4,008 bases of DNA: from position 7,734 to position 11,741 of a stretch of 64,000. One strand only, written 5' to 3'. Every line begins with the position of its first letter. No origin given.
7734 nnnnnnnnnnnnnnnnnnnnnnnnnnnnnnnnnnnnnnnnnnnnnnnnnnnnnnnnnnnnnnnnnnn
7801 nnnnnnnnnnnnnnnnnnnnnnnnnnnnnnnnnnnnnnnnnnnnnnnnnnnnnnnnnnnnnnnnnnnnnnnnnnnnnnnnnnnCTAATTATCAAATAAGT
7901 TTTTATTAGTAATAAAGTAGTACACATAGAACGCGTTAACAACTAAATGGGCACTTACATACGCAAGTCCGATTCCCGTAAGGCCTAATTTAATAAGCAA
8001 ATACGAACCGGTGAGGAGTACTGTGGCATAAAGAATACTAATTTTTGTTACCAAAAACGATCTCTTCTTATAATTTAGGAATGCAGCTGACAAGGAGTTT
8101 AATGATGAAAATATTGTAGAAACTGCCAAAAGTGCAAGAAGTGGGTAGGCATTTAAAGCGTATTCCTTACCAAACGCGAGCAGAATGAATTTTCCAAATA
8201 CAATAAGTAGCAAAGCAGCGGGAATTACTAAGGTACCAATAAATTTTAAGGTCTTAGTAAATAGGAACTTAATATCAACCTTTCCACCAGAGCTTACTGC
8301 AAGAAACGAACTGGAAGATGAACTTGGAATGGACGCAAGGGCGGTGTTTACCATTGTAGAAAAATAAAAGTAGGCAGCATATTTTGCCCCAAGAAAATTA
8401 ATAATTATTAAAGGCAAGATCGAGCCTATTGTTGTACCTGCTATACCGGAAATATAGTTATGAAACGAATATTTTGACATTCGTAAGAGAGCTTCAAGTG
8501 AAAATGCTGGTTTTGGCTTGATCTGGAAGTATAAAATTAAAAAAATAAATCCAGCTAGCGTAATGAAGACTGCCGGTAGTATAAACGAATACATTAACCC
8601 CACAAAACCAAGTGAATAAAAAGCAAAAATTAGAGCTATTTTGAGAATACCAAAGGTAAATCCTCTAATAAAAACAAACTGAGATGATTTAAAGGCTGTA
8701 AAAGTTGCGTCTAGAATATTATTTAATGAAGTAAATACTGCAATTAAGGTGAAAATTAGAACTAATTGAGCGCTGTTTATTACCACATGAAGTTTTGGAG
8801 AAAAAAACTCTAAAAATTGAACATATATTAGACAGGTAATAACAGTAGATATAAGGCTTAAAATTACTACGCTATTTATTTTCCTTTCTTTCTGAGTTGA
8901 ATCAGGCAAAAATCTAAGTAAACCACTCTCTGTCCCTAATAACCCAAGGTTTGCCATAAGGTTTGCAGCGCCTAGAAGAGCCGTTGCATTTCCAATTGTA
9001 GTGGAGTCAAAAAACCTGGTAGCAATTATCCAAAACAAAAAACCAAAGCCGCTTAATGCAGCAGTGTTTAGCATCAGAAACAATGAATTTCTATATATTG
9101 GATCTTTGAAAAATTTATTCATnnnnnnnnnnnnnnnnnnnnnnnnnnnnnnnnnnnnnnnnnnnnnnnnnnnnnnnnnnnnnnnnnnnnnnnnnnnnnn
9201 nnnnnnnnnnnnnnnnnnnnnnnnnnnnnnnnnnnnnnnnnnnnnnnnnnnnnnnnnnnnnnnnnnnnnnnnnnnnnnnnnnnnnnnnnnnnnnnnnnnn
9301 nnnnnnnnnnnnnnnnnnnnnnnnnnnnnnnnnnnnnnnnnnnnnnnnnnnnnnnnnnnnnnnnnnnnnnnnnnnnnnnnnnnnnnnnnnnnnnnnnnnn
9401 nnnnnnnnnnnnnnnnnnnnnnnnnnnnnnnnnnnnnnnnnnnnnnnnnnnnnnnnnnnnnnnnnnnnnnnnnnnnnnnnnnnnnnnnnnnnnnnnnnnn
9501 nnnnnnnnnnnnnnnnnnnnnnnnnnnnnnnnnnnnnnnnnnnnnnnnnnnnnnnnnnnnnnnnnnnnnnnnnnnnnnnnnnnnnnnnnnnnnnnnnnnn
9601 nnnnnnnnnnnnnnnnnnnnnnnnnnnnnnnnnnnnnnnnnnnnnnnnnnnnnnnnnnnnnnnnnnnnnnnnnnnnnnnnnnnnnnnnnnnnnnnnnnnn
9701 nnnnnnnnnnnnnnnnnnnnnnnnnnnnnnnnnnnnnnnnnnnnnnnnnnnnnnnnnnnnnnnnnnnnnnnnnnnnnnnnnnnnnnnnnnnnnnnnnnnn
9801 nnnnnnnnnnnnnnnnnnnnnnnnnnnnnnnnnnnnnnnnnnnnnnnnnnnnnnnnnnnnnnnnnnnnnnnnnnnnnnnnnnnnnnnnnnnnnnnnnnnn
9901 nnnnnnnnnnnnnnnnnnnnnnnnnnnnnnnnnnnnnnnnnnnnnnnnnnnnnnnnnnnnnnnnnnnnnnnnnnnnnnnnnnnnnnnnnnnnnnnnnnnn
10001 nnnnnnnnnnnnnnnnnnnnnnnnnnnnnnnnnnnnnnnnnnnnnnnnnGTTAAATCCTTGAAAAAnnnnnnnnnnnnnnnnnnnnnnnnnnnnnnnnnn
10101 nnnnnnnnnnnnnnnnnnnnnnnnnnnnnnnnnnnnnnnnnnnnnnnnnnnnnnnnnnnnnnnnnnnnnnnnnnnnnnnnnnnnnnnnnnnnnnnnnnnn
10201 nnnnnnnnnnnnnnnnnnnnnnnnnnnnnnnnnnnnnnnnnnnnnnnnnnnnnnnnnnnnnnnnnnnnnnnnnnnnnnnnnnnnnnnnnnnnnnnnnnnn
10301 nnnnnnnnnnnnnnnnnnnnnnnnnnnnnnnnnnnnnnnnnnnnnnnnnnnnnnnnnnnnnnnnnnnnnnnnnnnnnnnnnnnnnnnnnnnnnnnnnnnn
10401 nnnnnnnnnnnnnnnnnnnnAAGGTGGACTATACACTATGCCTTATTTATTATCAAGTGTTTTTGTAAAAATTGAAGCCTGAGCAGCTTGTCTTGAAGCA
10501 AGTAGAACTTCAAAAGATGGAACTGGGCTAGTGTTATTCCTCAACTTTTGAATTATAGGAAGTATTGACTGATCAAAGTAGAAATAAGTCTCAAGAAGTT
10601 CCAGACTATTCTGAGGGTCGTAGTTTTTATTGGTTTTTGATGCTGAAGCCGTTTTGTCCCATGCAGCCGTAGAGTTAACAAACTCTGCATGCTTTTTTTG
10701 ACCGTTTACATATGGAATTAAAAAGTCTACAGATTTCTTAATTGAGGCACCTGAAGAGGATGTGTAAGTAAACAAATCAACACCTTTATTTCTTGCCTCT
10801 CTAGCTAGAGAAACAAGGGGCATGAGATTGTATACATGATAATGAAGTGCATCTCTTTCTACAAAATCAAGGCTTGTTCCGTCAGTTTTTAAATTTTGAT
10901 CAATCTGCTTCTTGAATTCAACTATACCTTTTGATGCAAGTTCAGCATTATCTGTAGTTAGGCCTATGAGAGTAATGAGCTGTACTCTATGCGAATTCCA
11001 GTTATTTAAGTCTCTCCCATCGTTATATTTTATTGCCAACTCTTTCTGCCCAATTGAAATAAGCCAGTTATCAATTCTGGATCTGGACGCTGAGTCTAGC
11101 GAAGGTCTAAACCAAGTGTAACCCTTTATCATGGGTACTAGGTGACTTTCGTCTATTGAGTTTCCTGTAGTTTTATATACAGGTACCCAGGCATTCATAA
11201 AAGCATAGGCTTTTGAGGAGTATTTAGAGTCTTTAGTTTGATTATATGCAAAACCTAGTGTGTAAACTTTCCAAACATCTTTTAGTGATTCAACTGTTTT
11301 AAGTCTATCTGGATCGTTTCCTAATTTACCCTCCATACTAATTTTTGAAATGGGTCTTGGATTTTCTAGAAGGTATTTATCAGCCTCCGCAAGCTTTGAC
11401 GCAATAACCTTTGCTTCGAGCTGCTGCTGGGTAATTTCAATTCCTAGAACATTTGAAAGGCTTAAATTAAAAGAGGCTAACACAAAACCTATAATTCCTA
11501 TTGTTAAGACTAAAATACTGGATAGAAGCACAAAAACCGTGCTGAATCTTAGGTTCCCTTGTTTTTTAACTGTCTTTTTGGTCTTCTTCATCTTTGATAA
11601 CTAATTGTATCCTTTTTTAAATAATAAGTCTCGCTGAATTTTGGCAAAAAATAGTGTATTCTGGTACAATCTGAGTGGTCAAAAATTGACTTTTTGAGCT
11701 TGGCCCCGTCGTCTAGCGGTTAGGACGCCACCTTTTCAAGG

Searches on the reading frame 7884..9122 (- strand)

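Call 53: search_protein_families(library=pfam, max_evalue=0.00001, proteins=[window:7884-9122:-])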
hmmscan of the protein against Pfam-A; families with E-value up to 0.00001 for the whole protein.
window:7884-9122:- (412 aa): 1 family
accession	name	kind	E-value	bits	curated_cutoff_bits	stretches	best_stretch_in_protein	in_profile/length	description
PF13440.11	Polysacc_synt_3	-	1.1e-08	35.1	23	1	51-321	15-288/293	Polysaccharide biosynthesis protein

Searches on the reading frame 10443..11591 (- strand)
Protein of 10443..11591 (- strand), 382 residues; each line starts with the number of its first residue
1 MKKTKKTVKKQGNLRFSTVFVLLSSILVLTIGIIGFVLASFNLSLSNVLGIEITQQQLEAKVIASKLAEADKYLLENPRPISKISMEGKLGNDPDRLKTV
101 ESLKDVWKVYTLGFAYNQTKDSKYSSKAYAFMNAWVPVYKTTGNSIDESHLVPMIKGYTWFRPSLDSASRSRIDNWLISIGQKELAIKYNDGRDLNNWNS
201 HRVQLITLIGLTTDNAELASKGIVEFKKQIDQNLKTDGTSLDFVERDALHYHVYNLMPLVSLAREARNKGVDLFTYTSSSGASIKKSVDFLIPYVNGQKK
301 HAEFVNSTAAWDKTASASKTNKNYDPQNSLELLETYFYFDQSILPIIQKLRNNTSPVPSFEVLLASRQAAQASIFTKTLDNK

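Call 53: search_protein_families(library=pfam, max_evalue=0.00001, proteins=[window:10443-11591:-])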
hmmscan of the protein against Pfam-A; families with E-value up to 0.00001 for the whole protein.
window:10443-11591:- (382 aa): 1 family
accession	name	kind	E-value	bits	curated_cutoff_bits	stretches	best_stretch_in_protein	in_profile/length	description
PF05426.18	Alginate_lyase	-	7.2e-36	124.5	22.2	1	66-300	18-274/275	Alginate lyase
